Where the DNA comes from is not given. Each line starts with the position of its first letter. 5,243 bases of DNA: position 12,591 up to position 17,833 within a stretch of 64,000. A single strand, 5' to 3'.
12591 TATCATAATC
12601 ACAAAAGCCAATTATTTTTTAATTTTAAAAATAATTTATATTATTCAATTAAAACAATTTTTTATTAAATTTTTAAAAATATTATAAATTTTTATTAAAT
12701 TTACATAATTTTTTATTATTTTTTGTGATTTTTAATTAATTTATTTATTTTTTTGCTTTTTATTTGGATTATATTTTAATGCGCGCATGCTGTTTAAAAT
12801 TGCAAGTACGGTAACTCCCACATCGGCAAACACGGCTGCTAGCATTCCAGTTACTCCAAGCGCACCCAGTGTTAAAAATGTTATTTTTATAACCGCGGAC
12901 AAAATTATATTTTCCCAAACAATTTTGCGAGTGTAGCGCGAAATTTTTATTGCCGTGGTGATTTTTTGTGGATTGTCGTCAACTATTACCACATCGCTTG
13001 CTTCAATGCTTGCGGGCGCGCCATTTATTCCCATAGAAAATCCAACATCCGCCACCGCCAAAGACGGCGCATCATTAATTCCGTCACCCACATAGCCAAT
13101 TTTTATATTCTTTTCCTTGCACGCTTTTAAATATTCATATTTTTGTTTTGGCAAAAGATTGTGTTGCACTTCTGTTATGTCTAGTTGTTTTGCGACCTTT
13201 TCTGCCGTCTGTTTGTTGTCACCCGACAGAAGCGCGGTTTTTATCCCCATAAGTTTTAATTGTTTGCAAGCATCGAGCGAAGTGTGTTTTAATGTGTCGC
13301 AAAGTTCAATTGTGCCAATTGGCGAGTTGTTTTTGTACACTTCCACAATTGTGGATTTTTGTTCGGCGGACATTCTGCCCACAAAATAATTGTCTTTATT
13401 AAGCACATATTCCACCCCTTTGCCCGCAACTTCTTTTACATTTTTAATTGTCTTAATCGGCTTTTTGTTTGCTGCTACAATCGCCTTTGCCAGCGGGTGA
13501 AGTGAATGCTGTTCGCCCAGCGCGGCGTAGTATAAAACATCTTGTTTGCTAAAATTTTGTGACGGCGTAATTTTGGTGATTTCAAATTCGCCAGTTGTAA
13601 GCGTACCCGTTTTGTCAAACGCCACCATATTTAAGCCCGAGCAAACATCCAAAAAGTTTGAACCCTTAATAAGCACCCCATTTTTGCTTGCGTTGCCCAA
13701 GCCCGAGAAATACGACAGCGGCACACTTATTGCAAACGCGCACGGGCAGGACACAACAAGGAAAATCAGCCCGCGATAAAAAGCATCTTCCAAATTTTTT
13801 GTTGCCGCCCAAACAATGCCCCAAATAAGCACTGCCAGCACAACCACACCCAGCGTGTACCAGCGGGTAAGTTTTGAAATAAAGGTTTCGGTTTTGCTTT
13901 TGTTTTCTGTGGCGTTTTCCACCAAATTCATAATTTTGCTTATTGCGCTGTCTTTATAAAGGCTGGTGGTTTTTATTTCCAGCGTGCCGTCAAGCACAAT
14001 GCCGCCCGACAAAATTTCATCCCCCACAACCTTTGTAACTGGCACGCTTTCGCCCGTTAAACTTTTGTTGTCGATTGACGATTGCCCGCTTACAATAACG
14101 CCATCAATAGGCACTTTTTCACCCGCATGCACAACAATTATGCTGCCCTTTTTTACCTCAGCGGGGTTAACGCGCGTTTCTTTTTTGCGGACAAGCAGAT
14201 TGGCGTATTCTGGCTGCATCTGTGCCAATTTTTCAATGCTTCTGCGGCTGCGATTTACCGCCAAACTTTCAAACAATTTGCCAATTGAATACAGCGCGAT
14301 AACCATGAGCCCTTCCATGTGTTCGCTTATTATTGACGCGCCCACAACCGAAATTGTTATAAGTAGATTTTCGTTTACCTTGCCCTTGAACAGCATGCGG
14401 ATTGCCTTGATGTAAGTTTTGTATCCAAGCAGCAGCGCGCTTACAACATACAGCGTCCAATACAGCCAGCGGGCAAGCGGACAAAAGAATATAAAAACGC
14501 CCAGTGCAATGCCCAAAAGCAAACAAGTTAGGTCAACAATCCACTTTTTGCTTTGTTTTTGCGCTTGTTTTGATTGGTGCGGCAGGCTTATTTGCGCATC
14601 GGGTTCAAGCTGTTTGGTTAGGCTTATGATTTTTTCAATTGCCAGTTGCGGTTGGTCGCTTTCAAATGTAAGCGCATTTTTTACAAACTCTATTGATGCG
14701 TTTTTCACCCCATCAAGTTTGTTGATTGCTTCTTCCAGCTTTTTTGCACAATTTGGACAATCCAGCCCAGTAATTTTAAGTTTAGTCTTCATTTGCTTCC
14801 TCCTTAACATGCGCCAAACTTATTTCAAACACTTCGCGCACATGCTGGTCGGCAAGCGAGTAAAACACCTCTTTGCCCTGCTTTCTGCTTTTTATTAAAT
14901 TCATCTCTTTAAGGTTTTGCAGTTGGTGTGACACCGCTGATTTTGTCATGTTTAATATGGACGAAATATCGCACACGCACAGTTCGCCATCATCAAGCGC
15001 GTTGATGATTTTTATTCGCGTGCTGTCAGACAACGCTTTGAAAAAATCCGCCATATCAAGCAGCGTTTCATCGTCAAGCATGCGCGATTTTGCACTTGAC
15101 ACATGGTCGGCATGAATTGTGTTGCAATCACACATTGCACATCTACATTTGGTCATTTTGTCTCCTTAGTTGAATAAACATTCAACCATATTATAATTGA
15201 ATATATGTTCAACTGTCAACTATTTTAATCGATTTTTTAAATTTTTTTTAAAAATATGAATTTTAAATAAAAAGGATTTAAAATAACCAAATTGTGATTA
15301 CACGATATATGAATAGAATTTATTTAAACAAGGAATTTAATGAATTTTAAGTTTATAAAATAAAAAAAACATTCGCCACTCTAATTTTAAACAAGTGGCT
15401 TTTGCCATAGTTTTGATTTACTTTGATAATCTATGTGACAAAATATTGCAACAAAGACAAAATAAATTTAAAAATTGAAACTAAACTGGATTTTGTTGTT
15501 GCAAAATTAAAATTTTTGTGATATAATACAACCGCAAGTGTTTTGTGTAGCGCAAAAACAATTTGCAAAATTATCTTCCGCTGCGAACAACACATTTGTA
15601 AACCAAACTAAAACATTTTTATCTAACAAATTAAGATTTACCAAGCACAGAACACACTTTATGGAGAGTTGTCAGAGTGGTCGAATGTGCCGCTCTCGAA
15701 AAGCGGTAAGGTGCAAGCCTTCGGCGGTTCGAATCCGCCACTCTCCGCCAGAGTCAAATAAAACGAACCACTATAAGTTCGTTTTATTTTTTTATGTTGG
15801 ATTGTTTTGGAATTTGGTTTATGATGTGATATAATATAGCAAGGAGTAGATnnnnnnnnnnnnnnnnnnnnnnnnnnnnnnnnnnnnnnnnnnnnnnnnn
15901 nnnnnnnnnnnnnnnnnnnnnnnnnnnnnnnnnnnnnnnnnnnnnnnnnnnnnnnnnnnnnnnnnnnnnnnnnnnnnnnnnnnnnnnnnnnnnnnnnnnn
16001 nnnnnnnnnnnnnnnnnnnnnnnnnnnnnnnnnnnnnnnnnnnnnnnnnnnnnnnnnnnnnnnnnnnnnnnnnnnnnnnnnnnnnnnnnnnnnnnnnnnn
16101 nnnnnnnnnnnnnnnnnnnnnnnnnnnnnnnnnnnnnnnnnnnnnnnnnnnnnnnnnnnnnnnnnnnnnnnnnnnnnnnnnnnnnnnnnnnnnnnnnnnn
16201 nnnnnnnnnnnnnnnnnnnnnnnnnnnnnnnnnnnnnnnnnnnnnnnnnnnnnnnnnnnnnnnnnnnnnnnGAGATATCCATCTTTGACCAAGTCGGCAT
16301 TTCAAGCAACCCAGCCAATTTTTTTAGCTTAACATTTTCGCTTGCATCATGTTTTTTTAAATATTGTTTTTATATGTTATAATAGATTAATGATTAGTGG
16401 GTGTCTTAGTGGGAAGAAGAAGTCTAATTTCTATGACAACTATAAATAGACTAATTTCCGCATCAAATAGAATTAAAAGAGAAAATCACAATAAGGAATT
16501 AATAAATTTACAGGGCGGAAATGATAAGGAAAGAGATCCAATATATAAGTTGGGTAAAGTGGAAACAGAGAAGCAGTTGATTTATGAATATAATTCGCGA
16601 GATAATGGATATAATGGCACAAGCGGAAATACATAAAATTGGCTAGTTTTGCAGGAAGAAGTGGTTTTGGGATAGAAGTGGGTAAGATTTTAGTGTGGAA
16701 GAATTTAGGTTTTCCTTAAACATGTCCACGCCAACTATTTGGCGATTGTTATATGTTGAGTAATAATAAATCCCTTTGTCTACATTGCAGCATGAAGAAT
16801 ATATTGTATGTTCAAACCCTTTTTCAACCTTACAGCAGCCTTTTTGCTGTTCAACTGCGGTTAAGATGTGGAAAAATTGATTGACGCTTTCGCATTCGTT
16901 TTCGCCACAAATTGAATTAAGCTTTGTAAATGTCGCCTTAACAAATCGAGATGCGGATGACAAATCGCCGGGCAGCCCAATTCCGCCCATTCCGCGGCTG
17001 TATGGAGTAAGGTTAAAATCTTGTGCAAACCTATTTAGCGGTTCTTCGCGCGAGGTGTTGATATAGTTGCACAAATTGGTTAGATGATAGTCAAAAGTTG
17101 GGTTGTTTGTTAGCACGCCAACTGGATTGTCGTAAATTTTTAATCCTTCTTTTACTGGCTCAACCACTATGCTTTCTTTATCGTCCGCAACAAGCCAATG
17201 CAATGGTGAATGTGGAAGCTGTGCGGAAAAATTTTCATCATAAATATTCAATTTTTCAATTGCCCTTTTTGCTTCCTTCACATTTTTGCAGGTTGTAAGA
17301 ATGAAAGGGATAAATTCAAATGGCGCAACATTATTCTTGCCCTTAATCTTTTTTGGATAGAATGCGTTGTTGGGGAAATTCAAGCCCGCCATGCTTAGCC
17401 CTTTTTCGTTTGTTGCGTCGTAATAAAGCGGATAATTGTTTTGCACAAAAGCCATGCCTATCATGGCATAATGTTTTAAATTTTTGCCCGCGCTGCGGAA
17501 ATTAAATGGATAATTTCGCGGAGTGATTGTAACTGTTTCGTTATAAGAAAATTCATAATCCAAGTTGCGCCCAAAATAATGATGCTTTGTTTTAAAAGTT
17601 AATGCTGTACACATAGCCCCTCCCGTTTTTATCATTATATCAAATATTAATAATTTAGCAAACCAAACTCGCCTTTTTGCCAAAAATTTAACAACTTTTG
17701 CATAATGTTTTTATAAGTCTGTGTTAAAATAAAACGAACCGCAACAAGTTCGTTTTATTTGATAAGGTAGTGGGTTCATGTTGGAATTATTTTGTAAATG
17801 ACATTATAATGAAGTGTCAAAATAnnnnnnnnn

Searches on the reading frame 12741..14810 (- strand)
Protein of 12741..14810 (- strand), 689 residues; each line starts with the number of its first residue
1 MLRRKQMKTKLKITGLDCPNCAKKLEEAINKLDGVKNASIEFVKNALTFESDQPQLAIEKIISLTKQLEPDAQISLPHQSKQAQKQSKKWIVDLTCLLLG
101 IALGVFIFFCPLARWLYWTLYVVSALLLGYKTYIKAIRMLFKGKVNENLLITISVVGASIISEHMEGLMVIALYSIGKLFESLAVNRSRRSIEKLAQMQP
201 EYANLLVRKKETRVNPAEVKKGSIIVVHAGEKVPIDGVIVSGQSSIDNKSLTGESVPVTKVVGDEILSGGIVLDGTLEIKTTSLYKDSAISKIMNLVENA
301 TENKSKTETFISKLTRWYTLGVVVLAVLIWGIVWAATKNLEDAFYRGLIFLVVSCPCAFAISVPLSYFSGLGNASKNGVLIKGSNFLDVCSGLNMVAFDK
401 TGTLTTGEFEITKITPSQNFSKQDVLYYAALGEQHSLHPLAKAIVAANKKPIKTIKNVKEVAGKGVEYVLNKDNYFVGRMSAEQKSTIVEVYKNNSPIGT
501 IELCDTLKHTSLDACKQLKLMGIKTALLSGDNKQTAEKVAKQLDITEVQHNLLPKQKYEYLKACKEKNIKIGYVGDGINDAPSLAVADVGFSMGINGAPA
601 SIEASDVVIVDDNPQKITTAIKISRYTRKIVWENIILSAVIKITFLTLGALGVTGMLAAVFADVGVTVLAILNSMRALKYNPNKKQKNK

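Call 34: search_protein_families(library=pfam, proteins=[window:12741-14810:-], max_evalue=0.001)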
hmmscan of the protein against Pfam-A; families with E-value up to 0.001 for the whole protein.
window:12741-14810:- (689 aa): 3 families
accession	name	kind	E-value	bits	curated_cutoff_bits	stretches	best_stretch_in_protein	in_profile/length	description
PF00122.25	E1-E2_ATPase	-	7.2e-49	166.2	28.1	1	198-377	2-181/181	E1-E2 ATPase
PF00702.32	Hydrolase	-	1.5e-28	100.9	26.4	1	395-588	3-191/191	haloacid dehalogenase-like hydrolase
PF00403.32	HMA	-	2.3e-10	41.2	24.8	1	11-65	2-56/62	Heavy-metal-associated domain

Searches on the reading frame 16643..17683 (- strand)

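Call 34: search_protein_families(library=pfam, proteins=[window:16643-17683:-], max_evalue=0.001)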
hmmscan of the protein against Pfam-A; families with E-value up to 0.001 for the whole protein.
window:16643-17683:- (346 aa): 2 families
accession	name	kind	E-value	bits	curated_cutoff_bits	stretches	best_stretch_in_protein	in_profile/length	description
PF02275.23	CBAH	-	1.5e-105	353.7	20.4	1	25-334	1-316/316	Linear amide C-N hydrolases, choloylglycine hydrolase family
PF03417.21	AAT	-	2.1e-06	28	23.2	1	33-296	5-190/225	Acyl-coenzyme A:6-aminopenicillanic acid acyl-transferase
